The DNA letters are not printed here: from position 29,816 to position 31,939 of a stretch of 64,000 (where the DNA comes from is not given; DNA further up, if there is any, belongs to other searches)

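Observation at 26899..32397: Orphan V/A-type ATPase subunit-I (a-subunit) homolog inside a periplasmic sulfur-transfer cluster and translationally coupled to a PAP2 phosphatase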

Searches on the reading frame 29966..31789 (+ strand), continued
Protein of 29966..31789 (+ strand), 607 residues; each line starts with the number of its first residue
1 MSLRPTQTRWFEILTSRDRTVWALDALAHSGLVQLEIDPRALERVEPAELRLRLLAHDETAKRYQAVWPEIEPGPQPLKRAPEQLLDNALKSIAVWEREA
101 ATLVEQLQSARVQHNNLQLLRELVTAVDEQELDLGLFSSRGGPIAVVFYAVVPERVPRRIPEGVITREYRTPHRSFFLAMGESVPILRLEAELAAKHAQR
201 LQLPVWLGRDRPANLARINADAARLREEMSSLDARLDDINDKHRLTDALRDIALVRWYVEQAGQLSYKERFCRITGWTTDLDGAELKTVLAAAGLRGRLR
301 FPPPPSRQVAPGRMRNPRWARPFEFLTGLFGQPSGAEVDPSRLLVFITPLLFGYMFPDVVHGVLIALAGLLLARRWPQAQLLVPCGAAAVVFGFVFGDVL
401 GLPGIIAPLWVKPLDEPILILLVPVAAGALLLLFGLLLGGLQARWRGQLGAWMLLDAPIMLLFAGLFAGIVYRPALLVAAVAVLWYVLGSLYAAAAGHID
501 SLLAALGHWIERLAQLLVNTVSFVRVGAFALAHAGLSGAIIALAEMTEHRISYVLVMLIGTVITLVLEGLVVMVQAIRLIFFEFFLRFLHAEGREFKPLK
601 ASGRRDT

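Call 58: find_encoding_contigs(protein=P0209, flank=10000, max_places=2)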
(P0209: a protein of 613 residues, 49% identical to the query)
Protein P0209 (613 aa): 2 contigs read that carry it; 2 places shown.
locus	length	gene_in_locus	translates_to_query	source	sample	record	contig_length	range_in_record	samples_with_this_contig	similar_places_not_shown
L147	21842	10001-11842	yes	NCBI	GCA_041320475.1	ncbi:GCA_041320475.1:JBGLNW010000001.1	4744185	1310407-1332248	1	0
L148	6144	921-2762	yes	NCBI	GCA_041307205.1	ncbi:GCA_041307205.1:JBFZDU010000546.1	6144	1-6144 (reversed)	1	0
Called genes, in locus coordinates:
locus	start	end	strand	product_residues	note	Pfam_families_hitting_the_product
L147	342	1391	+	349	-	PF01791:DeoC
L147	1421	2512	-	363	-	PF08331:QueG_DUF1730, PF13484:Fer4_16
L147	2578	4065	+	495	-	PF03853:YjeF_N, PF01256:Carb_kinase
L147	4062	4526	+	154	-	PF02367:TsaE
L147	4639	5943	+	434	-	PF11741:AMIN, PF01520:Amidase_3, PF01476:LysM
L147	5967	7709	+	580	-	PF02518:HATPase_c, PF13589:HATPase_c_3, PF01119:DNA_mis_repair, PF08676:MutL_C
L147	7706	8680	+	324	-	PF01715:IPPT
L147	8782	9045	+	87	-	PF17209:Hfq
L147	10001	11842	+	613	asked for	PF01496:V_ATPase_I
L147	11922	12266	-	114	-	PF01245:Ribosomal_L19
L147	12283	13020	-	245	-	PF01746:tRNA_m1G_MT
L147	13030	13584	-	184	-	PF01782:RimM, PF05239:PRC, PF24986:PRC_RimM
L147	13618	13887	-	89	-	PF00886:Ribosomal_S16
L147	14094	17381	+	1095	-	PF01855:POR_N, PF17147:PFOR_II, PF01558:POR, PF10371:EKR, PF12838:Fer4_7, PF13183:Fer4_8, PF13237:Fer4_10, PF02775:TPP_enzyme_C, +7 more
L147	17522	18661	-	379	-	PF01306:LacY_symp (faint), PF03825:Nuc_H_symport, PF07690:MFS_1, PF12832:MFS_1_like, PF07690:MFS_1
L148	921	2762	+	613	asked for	PF01496:V_ATPase_I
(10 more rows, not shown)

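Call 65: search_protein_families(library=padloc, proteins=[window:29966-31789:+], max_evalue=0.01)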
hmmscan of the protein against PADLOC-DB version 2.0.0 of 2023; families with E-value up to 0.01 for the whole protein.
window:29966-31789:+ (607 aa): 0 families

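Call 66: search_protein_families(library=pfam, proteins=[L001:8812-9165:+, L001:9162-10001:+, L001:11842-12198:+, L001:12206-12505:+, L001:12502-13131:+, L044:11826-12797:+], max_evalue=0.1)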
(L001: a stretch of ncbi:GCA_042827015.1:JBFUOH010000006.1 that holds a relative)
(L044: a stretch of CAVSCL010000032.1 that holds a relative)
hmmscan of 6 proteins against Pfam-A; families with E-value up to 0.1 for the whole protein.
L001:8812-9165:+ (117 aa): 0 families

L001:9162-10001:+ (279 aa): 1 family
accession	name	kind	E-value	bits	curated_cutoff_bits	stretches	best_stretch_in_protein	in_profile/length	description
PF18557.6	NepR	-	0.034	14.2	25.7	0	62-78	2-18/35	Anti-sigma factor NepR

L001:11842-12198:+ (118 aa): 1 family
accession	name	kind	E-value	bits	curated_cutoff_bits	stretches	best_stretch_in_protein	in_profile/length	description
PF00137.26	ATP-synt_C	-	5.5e-18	65.4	24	1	55-114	1-60/60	ATP synthase subunit C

L001:12206-12505:+ (99 aa): 1 family
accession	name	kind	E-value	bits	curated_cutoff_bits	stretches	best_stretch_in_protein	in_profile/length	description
PF01990.22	ATP-synt_F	-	3.7e-07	30.8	23.5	1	5-83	3-81/91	ATP synthase (F/14-kDa) subunit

L001:12502-13131:+ (209 aa): 1 family
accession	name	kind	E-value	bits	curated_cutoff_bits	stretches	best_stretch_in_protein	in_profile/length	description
PF00213.23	OSCP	-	0.025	15.1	22.3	0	156-187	135-166/172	ATP synthase delta (OSCP) subunit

L044:11826-12797:+ (323 aa): 1 family
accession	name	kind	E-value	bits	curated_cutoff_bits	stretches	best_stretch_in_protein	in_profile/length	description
PF24388.1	Permuted_GreAB-C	-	0.085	13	27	0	175-208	15-48/54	Permuted GreAB-C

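Call 73: search_protein_representatives(alignment_id=A3)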
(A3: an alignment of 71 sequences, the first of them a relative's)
Query: 71 sequences, 608 profile positions. Proteins with E-value up to 0.001 (for the whole library): 8443; up to 1e-10: 6005; up to 1e-30: 2400. The best 150 are listed.
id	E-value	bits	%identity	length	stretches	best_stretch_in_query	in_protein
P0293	4.3e-242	821.5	-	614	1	1-603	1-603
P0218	2.0e-238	809.3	-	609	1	1-604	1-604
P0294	2.2e-238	809.3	-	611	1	1-605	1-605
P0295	1.8e-235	799.6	-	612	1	1-601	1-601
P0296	2.5e-235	799.2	-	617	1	1-605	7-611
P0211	8.5e-233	790.8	-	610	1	1-605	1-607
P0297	3.4e-230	782.2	-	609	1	1-604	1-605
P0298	5.3e-230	781.5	-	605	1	1-604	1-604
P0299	2.0e-229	779.7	-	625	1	2-606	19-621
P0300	7.1e-223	758.0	-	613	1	1-604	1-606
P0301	3.0e-222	755.9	-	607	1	2-604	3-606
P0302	9.5e-221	751.0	-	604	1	1-601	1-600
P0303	1.4e-220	750.5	-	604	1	1-601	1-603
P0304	2.7e-220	749.5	-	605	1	1-603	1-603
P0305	2.5e-217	739.7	-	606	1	8-603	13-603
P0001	1.7e-210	717.1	-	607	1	1-605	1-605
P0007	3.5e-205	699.6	-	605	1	3-600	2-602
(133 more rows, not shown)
